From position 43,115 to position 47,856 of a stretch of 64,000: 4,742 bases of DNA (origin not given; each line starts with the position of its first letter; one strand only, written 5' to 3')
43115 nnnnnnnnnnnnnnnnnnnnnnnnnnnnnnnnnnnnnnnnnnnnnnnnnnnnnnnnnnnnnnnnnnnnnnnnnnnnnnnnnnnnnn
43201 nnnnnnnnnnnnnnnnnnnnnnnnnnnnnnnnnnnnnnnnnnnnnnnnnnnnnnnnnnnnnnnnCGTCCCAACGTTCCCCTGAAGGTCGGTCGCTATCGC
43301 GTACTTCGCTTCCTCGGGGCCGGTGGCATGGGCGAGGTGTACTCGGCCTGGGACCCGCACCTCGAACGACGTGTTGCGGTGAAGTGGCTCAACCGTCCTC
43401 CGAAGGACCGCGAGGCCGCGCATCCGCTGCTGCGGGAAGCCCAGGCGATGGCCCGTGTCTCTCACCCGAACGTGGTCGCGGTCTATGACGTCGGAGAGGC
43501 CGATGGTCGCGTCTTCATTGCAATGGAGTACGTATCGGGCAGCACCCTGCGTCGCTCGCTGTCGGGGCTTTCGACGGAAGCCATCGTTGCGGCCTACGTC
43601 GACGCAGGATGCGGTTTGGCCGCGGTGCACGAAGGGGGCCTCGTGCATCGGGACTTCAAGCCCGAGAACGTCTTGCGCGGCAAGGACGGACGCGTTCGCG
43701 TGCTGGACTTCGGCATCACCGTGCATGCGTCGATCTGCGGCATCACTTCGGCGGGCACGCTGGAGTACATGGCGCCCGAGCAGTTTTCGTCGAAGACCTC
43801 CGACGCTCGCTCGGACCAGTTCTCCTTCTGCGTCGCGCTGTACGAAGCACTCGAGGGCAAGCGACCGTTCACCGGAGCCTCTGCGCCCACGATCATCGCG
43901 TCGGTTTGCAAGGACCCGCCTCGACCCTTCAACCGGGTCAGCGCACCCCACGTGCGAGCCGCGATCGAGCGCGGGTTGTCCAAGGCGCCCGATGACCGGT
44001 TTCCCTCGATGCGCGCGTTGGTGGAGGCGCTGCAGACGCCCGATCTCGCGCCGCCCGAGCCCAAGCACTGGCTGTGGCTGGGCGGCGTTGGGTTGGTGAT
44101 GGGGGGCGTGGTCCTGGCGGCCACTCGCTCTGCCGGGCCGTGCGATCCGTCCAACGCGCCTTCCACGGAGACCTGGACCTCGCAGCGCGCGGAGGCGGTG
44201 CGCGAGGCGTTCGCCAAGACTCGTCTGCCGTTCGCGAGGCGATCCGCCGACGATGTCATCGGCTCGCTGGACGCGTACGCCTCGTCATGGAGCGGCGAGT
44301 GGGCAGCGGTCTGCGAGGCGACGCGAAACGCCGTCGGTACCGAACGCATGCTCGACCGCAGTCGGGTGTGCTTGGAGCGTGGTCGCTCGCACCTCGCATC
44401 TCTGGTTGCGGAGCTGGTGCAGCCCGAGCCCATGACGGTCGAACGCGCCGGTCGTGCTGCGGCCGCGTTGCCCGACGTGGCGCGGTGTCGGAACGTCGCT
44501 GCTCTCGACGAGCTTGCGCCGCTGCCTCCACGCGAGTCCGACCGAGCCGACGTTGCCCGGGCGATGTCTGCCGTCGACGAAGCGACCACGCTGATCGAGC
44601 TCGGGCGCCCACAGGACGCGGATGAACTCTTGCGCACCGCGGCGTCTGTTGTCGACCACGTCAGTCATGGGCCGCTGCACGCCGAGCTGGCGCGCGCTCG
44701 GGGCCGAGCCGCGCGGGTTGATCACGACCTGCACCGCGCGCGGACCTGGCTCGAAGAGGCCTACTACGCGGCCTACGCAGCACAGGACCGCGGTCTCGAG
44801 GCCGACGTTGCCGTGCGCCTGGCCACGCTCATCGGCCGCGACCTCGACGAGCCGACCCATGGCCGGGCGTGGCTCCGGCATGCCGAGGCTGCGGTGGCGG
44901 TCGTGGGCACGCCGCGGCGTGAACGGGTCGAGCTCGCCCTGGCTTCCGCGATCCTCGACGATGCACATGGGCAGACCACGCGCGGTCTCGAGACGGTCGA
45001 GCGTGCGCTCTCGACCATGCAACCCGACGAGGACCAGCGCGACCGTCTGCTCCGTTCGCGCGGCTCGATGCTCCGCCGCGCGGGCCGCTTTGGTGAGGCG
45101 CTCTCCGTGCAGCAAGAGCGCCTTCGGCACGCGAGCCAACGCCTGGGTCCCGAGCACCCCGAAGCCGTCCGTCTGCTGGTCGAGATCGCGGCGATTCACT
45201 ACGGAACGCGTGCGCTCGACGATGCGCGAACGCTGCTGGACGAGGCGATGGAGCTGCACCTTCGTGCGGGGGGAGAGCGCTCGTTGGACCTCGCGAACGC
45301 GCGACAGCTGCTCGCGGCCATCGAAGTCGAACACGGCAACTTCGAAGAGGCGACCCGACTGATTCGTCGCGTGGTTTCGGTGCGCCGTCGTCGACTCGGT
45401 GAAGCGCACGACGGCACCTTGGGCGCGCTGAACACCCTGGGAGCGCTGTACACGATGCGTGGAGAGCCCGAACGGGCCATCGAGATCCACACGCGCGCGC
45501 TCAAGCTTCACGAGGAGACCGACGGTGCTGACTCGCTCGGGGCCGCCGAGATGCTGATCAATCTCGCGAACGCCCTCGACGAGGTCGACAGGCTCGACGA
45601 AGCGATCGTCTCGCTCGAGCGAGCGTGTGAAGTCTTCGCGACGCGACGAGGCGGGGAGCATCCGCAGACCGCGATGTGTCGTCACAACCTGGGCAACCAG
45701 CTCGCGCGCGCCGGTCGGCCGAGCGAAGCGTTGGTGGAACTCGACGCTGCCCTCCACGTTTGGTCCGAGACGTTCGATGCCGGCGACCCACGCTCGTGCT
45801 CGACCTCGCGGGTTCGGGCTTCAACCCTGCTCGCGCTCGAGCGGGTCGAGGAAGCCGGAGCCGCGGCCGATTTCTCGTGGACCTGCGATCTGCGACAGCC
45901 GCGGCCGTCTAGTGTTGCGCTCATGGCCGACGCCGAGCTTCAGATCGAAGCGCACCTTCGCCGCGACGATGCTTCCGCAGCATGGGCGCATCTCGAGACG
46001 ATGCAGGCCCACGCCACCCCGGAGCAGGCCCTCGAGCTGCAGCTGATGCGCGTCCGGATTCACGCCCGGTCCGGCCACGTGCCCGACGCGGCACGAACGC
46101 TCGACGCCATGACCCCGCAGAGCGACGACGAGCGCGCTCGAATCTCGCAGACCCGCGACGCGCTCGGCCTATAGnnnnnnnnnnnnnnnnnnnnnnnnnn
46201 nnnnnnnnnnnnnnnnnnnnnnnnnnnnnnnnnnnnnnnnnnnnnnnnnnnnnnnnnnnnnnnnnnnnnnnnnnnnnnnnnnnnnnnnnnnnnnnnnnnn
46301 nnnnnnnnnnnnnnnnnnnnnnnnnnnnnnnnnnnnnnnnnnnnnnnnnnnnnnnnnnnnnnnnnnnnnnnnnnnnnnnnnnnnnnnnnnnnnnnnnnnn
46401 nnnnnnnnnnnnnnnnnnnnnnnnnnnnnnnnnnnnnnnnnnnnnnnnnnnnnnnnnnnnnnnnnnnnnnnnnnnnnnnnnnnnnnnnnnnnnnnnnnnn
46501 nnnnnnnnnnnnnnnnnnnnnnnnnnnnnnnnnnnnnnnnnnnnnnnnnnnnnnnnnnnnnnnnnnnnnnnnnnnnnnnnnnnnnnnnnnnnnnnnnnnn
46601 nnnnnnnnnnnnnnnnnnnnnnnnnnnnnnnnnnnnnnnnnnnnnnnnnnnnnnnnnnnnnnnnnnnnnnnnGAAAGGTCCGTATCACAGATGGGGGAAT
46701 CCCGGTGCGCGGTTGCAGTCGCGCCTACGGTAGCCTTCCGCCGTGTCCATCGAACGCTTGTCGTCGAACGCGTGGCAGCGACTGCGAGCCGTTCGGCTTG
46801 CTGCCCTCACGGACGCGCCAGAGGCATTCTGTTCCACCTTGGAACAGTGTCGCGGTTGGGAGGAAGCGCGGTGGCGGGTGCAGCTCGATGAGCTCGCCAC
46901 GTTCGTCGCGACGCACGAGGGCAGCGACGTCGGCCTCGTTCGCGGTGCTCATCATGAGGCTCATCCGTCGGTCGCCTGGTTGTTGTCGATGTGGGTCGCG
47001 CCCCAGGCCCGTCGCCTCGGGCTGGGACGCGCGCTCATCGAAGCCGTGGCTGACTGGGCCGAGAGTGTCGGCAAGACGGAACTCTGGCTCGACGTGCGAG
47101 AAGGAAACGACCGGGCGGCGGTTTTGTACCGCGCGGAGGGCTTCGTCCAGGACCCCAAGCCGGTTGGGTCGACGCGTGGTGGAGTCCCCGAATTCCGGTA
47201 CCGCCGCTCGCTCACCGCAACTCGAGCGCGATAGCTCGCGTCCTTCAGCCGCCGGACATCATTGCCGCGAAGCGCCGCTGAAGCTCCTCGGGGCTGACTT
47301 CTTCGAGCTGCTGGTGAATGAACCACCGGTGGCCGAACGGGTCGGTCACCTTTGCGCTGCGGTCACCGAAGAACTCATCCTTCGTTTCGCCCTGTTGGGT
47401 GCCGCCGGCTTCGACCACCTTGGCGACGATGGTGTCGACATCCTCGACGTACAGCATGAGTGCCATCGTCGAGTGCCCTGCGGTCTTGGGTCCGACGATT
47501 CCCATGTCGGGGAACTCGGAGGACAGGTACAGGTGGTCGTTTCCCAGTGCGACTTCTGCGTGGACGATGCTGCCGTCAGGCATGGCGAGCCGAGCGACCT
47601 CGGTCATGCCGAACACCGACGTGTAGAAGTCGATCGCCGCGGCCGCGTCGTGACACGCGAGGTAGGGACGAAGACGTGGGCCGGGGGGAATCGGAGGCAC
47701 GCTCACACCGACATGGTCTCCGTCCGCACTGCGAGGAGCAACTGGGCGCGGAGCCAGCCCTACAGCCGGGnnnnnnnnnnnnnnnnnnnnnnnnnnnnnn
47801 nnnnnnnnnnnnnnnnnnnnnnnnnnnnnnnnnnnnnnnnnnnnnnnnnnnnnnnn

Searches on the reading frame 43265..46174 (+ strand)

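Call 51: search_protein_families(library=pfam, proteins=[window:43265-46174:+], max_evalue=0.001)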
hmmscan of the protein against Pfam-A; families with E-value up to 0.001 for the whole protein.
window:43265-46174:+ (969 aa): 15 families
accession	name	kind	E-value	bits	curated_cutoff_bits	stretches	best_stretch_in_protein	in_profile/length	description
PF13424.12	TPR_12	-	5.4e-42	142.3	30.1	5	719-791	3-75/77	Tetratricopeptide repeat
PF00069.31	Pkinase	-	1.5e-39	136.4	31.7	1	11-217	1-212/263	Protein kinase domain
PF07714.23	PK_Tyr_Ser-Thr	-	6.6e-31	108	23.1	1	14-256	4-258/258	Protein tyrosine and serine/threonine kinase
PF13374.12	TPR_10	-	2.9e-20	72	27.5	2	718-752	1-35/42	Tetratricopeptide repeat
PF17874.7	TPR_MalT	-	2.1e-15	57.3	45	2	540-706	24-190/336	MalT-like TPR region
PF07719.23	TPR_2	-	3.2e-11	42.9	27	0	761-789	1-29/34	Tetratricopeptide repeat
PF00515.34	TPR_1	-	2e-10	40.5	27.8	0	721-749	3-31/34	Tetratricopeptide repeat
PF24885.1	TPR_NPHP3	-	2e-09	37.6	100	0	677-751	141-215/239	Nephrocystin-3 TPR domain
PF13428.12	TPR_14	-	1e-06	29.2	23.5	0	721-753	3-35/44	Tetratricopeptide repeat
PF01636.29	APH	-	2.3e-05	24.7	23.2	1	44-122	27-108/239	Phosphotransferase enzyme family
PF13176.12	TPR_7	-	2.8e-05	24.3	27.9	0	722-750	2-30/36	Tetratricopeptide repeat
PF14559.12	TPR_19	-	5.2e-05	23.9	25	0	732-786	4-50/68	Tetratricopeptide repeat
PF25058.1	ARM_TT21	-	9.6e-05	22.8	27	0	611-689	32-111/155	Tetratricopeptide repeat protein 21 ARM repeat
PF23231.1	HAT_Syf1_CNRKL1_C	-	0.00028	20.2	27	0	635-792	9-164/397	Pre-mRNA-splicing factor Syf1/CRNKL1 C-terminal HAT repeat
PF13181.12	TPR_8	-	0.00029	21.2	25.7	0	761-790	1-30/34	Tetratricopeptide repeat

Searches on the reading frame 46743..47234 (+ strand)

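Call 51: search_protein_families(library=pfam, proteins=[window:46743-47234:+], max_evalue=0.001)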
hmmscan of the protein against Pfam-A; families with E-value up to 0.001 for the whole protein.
window:46743-47234:+ (163 aa): 6 families
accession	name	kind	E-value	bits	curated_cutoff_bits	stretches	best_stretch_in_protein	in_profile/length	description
PF00583.31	Acetyltransf_1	-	7.1e-17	62.2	20.7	1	31-134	14-116/116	Acetyltransferase (GNAT) family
PF13508.13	Acetyltransf_7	-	4e-13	50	27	1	52-135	4-83/84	Acetyltransferase (GNAT) domain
PF13302.13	Acetyltransf_3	-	2.6e-05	25.4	25.4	1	30-134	31-137/138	Acetyltransferase (GNAT) domain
PF08445.16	FR47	-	2.8e-05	24.5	22.1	1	74-135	18-78/86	FR47-like protein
PF13673.13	Acetyltransf_10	-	3.6e-05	24.2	23.6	1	40-140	20-112/128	Acetyltransferase (GNAT) domain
PF24553.2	Rv0428c_C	-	6.4e-05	23.2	27.2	1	56-136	138-217/224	Probable histone acetyltransferase Rv0428c C-terminal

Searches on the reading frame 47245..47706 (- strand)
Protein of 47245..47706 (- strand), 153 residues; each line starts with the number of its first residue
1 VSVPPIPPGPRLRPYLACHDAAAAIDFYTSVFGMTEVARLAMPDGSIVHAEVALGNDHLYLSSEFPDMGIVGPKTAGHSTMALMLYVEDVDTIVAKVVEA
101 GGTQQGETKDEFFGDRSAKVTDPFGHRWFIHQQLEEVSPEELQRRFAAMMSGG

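Call 51: search_protein_families(library=pfam, proteins=[window:47245-47706:-], max_evalue=0.001)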
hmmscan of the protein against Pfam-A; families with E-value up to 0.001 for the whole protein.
window:47245-47706:- (153 aa): 3 families
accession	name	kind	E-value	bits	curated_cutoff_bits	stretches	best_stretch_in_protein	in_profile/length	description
PF00903.31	Glyoxalase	-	3.8e-16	60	20.6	1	16-128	7-119/121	Glyoxalase/Bleomycin resistance protein/Dioxygenase superfamily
PF18029.7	Glyoxalase_6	-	9.5e-09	36.3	23.6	1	16-128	4-103/106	Glyoxalase-like domain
PF22650.2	At5g48480-like_C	-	1.4e-06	29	27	1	83-129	2-48/50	Glyoxalase At5g48480-like C-terminal domain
